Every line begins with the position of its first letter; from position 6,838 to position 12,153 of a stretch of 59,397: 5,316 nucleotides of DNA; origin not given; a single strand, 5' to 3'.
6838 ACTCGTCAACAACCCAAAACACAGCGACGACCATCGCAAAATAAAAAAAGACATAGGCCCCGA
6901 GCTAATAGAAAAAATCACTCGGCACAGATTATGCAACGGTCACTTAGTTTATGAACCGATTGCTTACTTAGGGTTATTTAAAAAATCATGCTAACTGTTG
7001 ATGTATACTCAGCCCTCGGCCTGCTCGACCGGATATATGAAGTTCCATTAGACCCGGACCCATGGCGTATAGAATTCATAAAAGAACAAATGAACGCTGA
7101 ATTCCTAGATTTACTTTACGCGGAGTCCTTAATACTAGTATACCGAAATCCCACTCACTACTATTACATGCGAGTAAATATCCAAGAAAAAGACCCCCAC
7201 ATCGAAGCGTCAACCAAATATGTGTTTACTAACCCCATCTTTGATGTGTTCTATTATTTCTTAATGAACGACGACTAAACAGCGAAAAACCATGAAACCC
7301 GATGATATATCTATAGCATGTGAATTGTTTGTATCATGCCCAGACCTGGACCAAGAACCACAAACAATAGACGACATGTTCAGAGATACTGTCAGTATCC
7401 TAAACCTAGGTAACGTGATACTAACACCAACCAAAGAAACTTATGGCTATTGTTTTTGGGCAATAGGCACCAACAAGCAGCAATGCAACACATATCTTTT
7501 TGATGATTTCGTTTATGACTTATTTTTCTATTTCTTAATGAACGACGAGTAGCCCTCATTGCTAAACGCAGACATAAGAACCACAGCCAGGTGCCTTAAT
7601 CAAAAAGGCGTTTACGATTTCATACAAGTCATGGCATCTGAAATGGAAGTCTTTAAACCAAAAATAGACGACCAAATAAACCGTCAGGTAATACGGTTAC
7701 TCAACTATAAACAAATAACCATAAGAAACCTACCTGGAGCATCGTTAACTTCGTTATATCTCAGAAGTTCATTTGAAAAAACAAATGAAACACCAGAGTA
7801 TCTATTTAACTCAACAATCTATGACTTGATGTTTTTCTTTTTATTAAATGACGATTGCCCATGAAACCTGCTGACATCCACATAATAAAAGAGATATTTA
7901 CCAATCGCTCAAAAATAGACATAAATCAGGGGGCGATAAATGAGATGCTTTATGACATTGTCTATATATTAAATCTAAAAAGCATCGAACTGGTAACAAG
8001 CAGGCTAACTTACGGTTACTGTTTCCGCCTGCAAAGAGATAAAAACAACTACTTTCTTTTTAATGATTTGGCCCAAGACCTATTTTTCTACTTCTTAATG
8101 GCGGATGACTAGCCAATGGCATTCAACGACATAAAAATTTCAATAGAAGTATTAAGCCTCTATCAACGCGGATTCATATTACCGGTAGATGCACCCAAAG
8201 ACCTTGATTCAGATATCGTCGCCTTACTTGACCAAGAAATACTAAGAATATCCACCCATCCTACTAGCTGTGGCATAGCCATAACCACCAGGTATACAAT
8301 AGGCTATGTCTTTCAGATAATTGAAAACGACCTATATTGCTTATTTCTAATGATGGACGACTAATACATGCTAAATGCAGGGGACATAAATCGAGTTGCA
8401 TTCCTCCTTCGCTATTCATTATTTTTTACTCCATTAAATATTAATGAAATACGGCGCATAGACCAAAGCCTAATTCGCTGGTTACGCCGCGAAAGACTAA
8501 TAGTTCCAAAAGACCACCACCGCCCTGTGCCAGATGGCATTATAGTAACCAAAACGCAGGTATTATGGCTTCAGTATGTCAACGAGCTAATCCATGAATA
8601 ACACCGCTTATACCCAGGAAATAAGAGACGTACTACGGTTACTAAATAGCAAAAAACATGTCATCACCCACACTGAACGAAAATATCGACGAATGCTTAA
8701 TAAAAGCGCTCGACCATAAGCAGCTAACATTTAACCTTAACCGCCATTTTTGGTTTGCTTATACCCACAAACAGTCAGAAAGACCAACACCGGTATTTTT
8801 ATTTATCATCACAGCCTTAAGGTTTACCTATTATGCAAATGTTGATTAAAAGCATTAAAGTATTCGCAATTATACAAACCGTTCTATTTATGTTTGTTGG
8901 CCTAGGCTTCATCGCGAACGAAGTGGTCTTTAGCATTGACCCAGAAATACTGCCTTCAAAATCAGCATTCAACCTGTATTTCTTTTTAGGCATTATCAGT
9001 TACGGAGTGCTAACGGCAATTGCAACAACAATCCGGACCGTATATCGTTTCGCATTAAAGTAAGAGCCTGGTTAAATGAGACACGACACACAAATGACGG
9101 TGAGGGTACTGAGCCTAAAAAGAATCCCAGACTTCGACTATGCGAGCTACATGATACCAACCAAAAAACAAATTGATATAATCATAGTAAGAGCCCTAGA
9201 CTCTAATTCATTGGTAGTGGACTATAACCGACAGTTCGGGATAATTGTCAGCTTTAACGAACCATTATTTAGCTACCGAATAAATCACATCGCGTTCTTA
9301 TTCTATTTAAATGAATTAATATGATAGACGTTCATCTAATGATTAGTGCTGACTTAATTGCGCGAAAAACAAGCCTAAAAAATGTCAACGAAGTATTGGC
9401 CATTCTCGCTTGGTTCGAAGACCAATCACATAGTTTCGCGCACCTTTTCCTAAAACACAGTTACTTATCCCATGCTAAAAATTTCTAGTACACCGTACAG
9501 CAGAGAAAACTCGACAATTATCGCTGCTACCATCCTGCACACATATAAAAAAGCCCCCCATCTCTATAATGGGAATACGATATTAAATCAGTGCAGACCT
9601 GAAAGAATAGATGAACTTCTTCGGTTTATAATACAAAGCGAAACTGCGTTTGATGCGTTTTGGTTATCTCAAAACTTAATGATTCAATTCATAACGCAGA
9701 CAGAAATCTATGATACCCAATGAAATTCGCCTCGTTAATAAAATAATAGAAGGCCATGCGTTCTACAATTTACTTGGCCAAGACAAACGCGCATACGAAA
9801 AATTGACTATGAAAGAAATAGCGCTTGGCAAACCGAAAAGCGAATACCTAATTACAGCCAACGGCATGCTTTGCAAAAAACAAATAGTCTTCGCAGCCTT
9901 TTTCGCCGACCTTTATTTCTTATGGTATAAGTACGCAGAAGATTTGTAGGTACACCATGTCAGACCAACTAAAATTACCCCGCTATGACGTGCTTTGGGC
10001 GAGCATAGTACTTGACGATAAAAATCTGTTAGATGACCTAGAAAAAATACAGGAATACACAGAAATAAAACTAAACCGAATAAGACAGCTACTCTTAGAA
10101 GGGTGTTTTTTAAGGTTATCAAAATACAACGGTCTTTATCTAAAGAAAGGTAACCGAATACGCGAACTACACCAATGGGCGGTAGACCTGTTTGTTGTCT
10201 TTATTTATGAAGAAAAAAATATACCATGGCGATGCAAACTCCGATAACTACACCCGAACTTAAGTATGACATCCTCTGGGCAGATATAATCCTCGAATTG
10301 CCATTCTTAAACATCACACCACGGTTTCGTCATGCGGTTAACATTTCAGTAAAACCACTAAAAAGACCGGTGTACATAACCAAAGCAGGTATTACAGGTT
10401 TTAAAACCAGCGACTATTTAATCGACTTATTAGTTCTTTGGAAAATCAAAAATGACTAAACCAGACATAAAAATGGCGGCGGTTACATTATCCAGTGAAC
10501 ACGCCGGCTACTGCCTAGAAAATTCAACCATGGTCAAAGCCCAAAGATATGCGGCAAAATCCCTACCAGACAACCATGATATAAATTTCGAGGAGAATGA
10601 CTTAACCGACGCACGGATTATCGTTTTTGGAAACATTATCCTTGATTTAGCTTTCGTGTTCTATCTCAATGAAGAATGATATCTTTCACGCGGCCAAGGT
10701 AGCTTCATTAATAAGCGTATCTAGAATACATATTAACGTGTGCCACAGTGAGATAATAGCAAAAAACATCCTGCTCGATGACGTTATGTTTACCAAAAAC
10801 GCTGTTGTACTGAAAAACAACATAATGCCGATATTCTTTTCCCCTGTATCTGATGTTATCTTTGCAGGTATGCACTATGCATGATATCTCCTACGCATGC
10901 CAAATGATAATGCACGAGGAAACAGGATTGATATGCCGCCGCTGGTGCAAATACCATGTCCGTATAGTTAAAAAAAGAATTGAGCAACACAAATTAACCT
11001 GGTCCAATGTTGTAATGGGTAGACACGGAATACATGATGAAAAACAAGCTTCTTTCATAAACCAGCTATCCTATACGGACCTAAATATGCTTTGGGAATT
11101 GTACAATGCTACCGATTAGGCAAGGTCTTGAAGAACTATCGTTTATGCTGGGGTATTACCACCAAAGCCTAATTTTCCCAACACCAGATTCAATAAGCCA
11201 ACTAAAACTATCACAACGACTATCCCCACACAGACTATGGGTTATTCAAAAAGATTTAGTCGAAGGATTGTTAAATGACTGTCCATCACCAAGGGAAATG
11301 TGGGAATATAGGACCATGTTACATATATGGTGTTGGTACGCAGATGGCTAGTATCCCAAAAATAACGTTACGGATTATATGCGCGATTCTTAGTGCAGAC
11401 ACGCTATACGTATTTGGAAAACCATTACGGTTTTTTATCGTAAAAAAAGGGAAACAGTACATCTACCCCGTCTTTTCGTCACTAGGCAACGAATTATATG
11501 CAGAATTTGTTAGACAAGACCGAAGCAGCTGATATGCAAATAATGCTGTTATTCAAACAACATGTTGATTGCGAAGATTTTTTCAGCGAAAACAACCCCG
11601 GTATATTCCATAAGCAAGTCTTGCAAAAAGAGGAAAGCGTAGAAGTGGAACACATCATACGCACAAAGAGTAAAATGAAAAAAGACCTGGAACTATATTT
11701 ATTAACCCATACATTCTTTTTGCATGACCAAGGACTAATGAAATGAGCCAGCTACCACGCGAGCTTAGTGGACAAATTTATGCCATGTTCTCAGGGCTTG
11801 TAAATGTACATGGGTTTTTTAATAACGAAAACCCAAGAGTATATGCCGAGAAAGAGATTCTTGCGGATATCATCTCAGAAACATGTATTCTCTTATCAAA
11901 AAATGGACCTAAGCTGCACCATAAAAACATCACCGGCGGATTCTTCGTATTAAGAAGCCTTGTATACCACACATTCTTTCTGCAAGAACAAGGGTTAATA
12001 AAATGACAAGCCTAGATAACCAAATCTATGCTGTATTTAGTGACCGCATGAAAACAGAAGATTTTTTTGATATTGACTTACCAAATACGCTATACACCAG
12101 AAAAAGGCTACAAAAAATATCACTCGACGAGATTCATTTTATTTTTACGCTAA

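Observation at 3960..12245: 8.3-kb head-to-tail array of about 27 small paralogous genes from an unrecognised family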

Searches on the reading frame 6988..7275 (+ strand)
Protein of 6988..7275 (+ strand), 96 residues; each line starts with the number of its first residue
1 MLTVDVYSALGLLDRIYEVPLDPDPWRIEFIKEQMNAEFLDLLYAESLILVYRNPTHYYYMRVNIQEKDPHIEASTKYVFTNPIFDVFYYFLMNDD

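Call 14: search_dna_similar(query=window:6988-7275:+, collection=phages, mode=protein, max_rows=25, max_evalue=1)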
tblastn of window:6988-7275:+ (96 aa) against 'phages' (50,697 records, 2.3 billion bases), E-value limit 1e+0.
No match.

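Call 20: find_homologous_proteins(query=A2, max_evalue=0.01)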
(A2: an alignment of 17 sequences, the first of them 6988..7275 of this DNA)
Query A2 (17 sequences) (96 aa, profile of the alignment): 10 proteins with E <= 0.01 among 124 candidates.
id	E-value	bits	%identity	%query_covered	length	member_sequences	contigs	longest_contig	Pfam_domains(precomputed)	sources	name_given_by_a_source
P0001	1.2e-17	82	-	-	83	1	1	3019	-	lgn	-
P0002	2.5e-17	81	-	-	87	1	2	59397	-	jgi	-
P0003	3.2e-16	77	50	6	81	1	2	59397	-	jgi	-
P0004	1.6e-15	75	24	24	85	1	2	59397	-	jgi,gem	-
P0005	1.1e-14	72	100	100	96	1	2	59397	-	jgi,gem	-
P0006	9.8e-14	69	-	-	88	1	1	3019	-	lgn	-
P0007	5.6e-12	64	29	22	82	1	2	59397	-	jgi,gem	-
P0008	4.5e-10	57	72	100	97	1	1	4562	-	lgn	-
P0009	8.8e-9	53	-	-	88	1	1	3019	-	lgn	-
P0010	9.8e-7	47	-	-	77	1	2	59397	-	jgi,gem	-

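Call 21: find_encoding_contigs(protein=P0008, flank=10000)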
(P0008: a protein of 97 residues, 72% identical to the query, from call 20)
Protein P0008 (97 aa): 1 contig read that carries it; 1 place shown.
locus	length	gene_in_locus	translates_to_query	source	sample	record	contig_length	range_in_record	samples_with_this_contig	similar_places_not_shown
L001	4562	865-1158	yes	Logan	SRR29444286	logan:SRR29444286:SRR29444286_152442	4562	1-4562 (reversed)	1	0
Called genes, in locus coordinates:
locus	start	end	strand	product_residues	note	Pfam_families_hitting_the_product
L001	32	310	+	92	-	-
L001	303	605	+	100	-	-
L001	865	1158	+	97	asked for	-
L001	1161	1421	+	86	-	-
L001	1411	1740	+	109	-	-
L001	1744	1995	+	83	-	-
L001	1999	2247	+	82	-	-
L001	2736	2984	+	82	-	-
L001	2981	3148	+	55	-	-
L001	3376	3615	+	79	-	-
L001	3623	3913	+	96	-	-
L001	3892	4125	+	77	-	-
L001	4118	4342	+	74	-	-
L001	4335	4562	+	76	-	?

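Call 22: find_encoding_contigs(protein=P0001, flank=10000)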
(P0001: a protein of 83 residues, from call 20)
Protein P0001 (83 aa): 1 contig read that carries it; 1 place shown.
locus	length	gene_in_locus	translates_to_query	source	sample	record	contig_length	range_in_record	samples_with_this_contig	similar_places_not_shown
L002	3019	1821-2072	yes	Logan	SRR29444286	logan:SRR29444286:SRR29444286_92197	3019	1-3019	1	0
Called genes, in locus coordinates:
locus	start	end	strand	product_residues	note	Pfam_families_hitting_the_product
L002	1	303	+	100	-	?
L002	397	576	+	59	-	-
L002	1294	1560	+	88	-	-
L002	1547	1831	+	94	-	-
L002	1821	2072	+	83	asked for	-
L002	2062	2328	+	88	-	-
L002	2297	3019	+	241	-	?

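Call 23: find_encoding_contigs(protein=P0005, flank=10000)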
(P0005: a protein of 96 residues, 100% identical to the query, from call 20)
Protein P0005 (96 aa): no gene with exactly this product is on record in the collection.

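Call 24: predict_structure(alignment_id=A2)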
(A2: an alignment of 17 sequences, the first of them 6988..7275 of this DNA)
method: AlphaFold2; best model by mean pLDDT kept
length: 96 residues; sequences in the alignment: 17
mean_pLDDT: 72.5   pTM: 0.55
mean pLDDT of the five models: 72.5, 67.1, 65.2, 63.9, 62.2
residues with pLDDT >= 90: 0; 70-90: 61; 50-70: 35; < 50: 0
segments of 3 or more residues with pLDDT < 50: none
pLDDT, mean of each block of 10 residues (from residue 1): 65 59 75 82 82 68 73 71 77 73
secondary structure, 60 per line:
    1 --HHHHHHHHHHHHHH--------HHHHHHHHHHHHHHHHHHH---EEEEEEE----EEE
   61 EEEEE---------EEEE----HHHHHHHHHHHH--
elements in order: H3-16 H25-43 E47-53 E58-65 E75-78 H83-94
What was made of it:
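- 6988..7278 (+): Family member, subfamily B, 96 aa. This is the protein modelled with AF2. The AF2 model has pLDDT 72.5 and topology H-H-E-E-E-H (call 24).
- On T4-type internal (injected) proteins: The conserved N block (M-x3-D-I-x2-A) is part of a predicted helix of the domain (call 24).
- The AF2 model is H-H-E-E-E-H with pLDDT 72.5 (call 24).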

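Call 25: search_protein_representatives(alignment_id=A2)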
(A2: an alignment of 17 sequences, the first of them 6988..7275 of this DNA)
Query: 17 sequences, 84 profile positions. Proteins with E-value up to 0.001 (for the whole library): 15; up to 1e-10: 10; up to 1e-30: 0. The best 15 are listed.
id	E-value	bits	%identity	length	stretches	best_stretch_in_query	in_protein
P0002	8.0e-18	80.6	-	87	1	1-84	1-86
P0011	4.8e-17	78.1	-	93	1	1-84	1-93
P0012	6.2e-17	77.8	-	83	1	1-84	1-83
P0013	9.6e-17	77.2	-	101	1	2-84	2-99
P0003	1.0e-16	77.1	-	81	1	1-84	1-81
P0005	3.6e-15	72.1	-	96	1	1-84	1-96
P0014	5.2e-14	68.4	-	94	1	5-84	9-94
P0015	8.8e-14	67.7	-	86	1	1-84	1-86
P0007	1.8e-12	63.5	-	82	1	1-83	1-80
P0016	5.2e-11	58.8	-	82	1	1-84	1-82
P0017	1.2e-10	57.6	-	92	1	1-83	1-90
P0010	3.1e-07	46.7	-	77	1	1-83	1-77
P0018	4.9e-06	42.9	-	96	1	11-84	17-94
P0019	5.0e-05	39.6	-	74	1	1-83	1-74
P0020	8.5e-04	35.7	-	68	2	1-46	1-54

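Call 29: fold_search(model_id=the predicted structure, library=pdb)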
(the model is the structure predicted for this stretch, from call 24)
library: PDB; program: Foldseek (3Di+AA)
matches with E <= 10: 162; with E <= 0.001: 0
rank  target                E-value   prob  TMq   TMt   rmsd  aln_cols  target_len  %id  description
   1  9n6c_C                6.6e-01  0.16  0.28  0.08  12.9        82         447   11  Structure of the Retron IA Complex without the HNH Nuclease (released 2025-04-23)
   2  9n6b_A                9.2e-01  0.23  0.29  0.07  10.8        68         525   13  Structure of the retron IA complex with HNH nuclease in the "up" orientation (released 2025-04-23)
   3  9n6b_C                1.0e+00  0.08  0.28  0.08  17.1       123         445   10  Structure of the retron IA complex with HNH nuclease in the "up" orientation (released 2025-04-23)
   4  9n69_A                1.1e+00  0.20  0.28  0.07  10.4        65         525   12  Structure of the retron IA complex with HNH nuclease in the "down" orientation (released 2025-04-23)
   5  2wjh_A                1.6e+00  0.15  0.27  0.17   3.2        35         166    6  Structure and function of the FeoB G-domain from Methanococcus jannaschii (released 2009-07-28)
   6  8rok_C                1.8e+00  0.07  0.25  0.08  13.7        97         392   15  Human cohesin SMC3-HD(EQ)/RAD21-N complex - ATP-Mg-bound conformation - Form 1 (released 2024-09-11)
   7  9n6c_D                1.9e+00  0.15  0.29  0.09  10.9        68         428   13  Structure of the Retron IA Complex without the HNH Nuclease (released 2025-04-23)
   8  9n69_C                2.3e+00  0.13  0.28  0.08  10.4        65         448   12  Structure of the retron IA complex with HNH nuclease in the "down" orientation (released 2025-04-23)
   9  3vx7_B                2.3e+00  0.02  0.17  0.12  11.7        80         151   10  Crystal structure of Kluyveromyces marxianus Atg7NTD-Atg10 complex (released 2012-11-14)
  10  2x5c_B                2.4e+00  0.10  0.26  0.25   8.5        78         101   13  Crystal structure of hypothetical protein ORF131 from Pyrobaculum Spherical Virus (released 2010-07-21)
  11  7u65_G                2.4e+00  0.06  0.25  0.28  10.4        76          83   18  Structure of E. coli dGTPase bound to T7 bacteriophage protein Gp1.2 (released 2022-08-31)
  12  9f12_H                2.8e+00  0.07  0.23  0.05   9.6        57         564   10  CryoEM structure of the F plasmid relaxosome with oriT DNA ss-27_-3ds-2_+143 and TraI its TE mode, derived from ss-27_ (released 2025-06-04)
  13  9a74_B                2.8e+00  0.05  0.24  0.10  12.0       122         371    7  Integrative model of YKUJ-NUSA by crosslinking MS and deep learning (released 2024-09-18)
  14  1tkf                  2.8e+00  0.02  0.19  0.10  10.9        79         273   13  Streptomyces griseus aminopeptidase complexed with D-tryptophan (released 2005-06-14)
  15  5t3p_A                3.0e+00  0.04  0.23  0.13   6.7        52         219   10  Crystal structure of Human Peroxisomal coenzyme A diphosphatase NUDT7 (released 2017-09-13)
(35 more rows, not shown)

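Call 38: fold_search(model_id=the predicted structure, library=viral)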
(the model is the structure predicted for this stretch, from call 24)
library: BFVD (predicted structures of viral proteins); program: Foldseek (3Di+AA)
matches with E <= 10: 561; with E <= 0.001: 0
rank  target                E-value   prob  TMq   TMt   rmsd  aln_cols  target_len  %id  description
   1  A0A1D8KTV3            9.4e-02  0.66  0.28  0.47   5.9        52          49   13  Uncharacterized protein [Synechococcus phage S-CAM7]
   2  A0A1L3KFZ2            1.5e-01  0.20  0.25  0.09  14.3        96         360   12  (no name in the UniProt tables at hand)
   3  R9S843                1.7e-01  0.63  0.34  0.45   8.6        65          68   17  Uncharacterized protein [Prochlorococcus phage P-SSM5]
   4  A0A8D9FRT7            3.5e-01  0.33  0.35  0.22  12.0        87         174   15  Uncharacterized protein [uncultured marine phage]
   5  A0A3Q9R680            3.5e-01  0.30  0.34  0.36  13.1        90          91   12  (no name in the UniProt tables at hand)
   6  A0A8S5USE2            3.5e-01  0.18  0.25  0.13  11.6        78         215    6  Uncharacterized protein [Myoviridae sp. ctijX18]
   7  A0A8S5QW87            3.7e-01  0.15  0.24  0.27   9.5        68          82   10  Uncharacterized protein [Myoviridae sp. ctTK08]
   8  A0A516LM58            4.2e-01  0.38  0.36  0.18   8.0        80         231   10  (no name in the UniProt tables at hand)
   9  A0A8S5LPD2            4.5e-01  0.44  0.25  0.35   3.5        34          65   20  Uncharacterized protein [Siphoviridae sp. cto6l14]
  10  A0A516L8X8            4.5e-01  0.14  0.23  0.29  11.0        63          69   17  (no name in the UniProt tables at hand)
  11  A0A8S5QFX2            6.6e-01  0.47  0.38  0.06   3.3        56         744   18  Uncharacterized protein [Myoviridae sp. ctdNl2]
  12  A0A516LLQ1            6.6e-01  0.16  0.23  0.30  13.3        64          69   12  (no name in the UniProt tables at hand)
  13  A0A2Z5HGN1            7.1e-01  0.11  0.22  0.18  20.2        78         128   12  (no name in the UniProt tables at hand)
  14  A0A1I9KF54            7.5e-01  0.10  0.24  0.20  10.2        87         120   16  (no name in the UniProt tables at hand)
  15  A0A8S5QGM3            7.5e-01  0.10  0.26  0.20   9.4        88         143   19  Uncharacterized protein [Myoviridae sp. ctdNl2]
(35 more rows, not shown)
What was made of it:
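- On Any protein of known 3-D structure: Foldseek gives a best E of 0.66 against PDB and 0.094 against BFVD, with TM-scores of 0.38 or less when normalised by query length (calls 29, 38).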

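Call 48: find_related_loci(query=A3, collection=metagenome_contigs, flank=10000)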
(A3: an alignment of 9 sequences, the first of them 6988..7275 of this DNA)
Query A3 (96 aa) in metagenome_contigs; peptide patterns used: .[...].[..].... (x = any residue, [..] = any of these).
199 stretches matched a pattern, but none encodes a relative of the query by tblastn (E <= 1e-3).

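Call 49: find_related_loci(query=A3, collection=viral_contigs, flank=10000)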
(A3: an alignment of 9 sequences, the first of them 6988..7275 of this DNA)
Query A3 (96 aa) in viral_contigs; peptide patterns used: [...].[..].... (x = any residue, [..] = any of these).
584 stretches matched a pattern, but none encodes a relative of the query by tblastn (E <= 1e-3).
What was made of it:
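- Pattern scans of JGI metagenome contigs and IMG/VR give nothing (calls 48, 49).
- Tried and rejected: With a B-only alignment, pattern scans of JGI metagenome contigs and IMG/VR matched 199 and 584 chance stretches, and none was a relative (calls 48, 49).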

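Call 69: search_solved_structures(query=A2, max_evalue=10)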
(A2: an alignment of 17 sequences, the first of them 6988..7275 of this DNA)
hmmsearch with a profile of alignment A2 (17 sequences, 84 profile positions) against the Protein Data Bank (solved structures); distinct sequences matched with E-value up to 10: 3.
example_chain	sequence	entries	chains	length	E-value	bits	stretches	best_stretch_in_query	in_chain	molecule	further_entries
8uhg_K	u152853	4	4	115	1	13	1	46-76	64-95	DNA-directed RNA polymerase II subunit RPB11-a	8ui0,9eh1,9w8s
28jc_K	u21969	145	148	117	1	12.9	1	46-76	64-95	DNA-directed RNA polymerase II subunit RPB11-a | RNA polymerase II subunit J | DNA-DIRECTED RNA POLYMERASE II SUBUNIT RPB11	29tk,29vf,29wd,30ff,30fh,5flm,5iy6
9cpc_1A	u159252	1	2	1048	1.3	12.6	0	2-61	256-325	Armadillo repeat-containing protein 4 isoform 1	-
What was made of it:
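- On Any protein of known 3-D structure: hmmsearch against PDB gives a best E of 1 (call 69).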

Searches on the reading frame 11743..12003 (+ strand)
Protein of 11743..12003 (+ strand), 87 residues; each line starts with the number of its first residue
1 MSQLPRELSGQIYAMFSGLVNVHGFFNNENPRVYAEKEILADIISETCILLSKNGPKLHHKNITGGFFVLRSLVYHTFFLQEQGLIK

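Call 51: find_homologous_proteins(query=A4, max_evalue=0.01)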
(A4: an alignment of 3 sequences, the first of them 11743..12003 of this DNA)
Query A4 (3 sequences) (87 aa, profile of the alignment): 5 proteins with E <= 0.01 among 18 candidates.
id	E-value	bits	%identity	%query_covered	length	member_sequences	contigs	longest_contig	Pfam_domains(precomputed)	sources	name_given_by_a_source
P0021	6.4e-35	137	100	100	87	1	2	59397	-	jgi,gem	-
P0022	6.5e-33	131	36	91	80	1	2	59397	-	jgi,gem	-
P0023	9.6e-29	118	37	91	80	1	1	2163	-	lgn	-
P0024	7.5e-27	112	30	89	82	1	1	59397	-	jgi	-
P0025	3.1e-18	84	30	89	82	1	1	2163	-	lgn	-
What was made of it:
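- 11498..12245 (+): A separate three-gene family (11498-11746, 11743-12006, 12003-12245) with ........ tails. The family is found only in this phage and the relative (call 51).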

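Call 52: find_encoding_contigs(protein=P0023, flank=10000)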
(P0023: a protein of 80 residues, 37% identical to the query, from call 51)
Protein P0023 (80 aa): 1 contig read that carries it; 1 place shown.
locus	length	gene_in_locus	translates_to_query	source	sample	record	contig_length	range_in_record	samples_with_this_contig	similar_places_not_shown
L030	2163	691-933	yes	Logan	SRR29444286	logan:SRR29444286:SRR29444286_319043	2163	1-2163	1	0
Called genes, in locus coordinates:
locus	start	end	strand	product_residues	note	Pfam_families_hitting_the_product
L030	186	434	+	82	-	-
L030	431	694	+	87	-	-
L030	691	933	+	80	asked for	-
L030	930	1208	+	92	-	-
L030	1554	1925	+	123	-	-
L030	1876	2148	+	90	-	-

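Call 53: find_encoding_contigs(protein=P0021, flank=3000, max_places=4)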
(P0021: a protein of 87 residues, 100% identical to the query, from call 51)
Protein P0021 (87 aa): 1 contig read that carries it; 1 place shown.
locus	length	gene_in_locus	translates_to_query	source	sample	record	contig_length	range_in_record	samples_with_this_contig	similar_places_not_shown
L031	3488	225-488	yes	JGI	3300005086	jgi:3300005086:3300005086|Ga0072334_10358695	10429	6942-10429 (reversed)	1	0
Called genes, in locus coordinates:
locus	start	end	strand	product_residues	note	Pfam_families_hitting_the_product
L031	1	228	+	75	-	?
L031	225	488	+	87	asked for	-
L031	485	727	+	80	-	-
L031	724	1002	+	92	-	-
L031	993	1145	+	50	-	-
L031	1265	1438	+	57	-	-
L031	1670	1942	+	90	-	-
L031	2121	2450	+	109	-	-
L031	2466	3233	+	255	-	-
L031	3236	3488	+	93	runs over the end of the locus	-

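Call 63: predict_structure(alignment_id=A5)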
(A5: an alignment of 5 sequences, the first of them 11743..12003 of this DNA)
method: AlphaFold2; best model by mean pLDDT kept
length: 87 residues; sequences in the alignment: 5
mean_pLDDT: 46.3   pTM: 0.27
mean pLDDT of the five models: 46.3, 45.7, 45.3, 43.5, 43.3
residues with pLDDT >= 90: 0; 70-90: 0; 50-70: 29; < 50: 58
segments of 3 or more residues with pLDDT < 50: 1-4, 18-20, 22-68, 85-87
pLDDT, mean of each block of 10 residues (from residue 1): 47 51 46 39 43 41 45 56 49
secondary structure, 60 per line:
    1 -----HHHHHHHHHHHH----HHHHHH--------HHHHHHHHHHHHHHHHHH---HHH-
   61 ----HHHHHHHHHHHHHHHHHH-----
elements in order: H6-17 H22-27 H36-53 H65-82
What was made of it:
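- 11498..12245 (+): AF2 gives pLDDT 46, which is uninformative (call 63).
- Tried and rejected: AF2 on the 11498-12245 trio, run to test for a shared fold, gave pLDDT 46 and was uninformative (call 63).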
